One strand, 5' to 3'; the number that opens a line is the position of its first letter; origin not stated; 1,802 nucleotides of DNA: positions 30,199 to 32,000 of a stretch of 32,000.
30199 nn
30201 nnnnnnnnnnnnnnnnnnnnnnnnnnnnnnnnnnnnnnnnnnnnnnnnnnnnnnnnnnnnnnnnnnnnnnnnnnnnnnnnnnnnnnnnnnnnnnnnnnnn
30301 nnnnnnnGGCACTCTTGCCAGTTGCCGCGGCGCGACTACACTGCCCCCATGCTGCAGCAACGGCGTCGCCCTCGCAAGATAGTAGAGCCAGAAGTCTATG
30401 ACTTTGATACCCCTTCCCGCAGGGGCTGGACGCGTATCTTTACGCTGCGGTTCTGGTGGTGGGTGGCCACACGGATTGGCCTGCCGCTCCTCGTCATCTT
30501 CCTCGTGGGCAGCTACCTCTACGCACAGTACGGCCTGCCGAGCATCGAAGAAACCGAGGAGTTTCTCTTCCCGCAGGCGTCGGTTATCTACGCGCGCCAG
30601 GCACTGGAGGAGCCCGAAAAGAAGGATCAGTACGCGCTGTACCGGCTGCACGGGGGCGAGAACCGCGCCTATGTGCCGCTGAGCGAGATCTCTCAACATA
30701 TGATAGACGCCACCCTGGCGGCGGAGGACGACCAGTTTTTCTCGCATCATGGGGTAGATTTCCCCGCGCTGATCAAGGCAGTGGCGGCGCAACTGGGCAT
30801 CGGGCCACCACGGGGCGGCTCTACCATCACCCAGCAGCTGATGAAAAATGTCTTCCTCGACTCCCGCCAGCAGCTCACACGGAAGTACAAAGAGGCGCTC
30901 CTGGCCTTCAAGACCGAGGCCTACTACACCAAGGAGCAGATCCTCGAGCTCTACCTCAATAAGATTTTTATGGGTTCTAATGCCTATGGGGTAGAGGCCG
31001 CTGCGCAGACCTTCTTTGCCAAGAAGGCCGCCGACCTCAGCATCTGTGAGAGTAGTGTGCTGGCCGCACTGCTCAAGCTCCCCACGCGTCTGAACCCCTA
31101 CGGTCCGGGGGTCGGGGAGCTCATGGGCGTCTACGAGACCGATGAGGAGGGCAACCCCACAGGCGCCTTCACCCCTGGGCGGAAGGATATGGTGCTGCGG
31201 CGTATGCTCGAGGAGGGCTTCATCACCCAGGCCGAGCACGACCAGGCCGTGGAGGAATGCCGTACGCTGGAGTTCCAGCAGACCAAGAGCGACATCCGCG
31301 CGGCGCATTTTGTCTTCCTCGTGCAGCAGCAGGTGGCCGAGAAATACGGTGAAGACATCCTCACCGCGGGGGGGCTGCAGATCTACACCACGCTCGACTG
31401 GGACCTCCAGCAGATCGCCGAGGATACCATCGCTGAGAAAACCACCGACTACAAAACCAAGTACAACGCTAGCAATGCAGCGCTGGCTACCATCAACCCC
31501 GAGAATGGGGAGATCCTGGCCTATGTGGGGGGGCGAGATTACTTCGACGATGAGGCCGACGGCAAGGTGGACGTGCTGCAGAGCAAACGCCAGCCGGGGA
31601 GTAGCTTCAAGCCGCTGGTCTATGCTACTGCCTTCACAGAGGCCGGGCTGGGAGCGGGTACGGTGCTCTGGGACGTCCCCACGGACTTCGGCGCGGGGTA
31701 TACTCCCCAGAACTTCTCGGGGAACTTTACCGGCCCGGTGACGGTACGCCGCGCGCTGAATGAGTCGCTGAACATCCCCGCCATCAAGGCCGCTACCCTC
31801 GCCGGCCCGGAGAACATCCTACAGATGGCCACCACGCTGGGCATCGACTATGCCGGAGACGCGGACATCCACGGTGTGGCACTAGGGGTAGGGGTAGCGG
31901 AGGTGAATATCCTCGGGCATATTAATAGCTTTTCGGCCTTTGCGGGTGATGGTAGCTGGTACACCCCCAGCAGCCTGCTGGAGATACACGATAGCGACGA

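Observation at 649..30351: Recurrent -35/-10 promoter placed 5-7 nt from the ATG: leaderless, near per-gene transcription units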

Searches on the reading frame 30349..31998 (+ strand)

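Call 7: search_protein_families(library=pfam, proteins=[window:30349-31998:+])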
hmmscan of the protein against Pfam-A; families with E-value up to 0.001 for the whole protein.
window:30349-31998:+ (550 aa): 2 families
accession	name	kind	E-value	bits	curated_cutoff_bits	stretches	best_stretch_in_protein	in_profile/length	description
PF00912.28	Transgly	-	5.8e-54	182.6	27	1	99-251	7-160/178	Transglycosylase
PF00905.27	Transpeptidase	-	3.6e-10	40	22.1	1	382-543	6-186/299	Penicillin binding protein transpeptidase domain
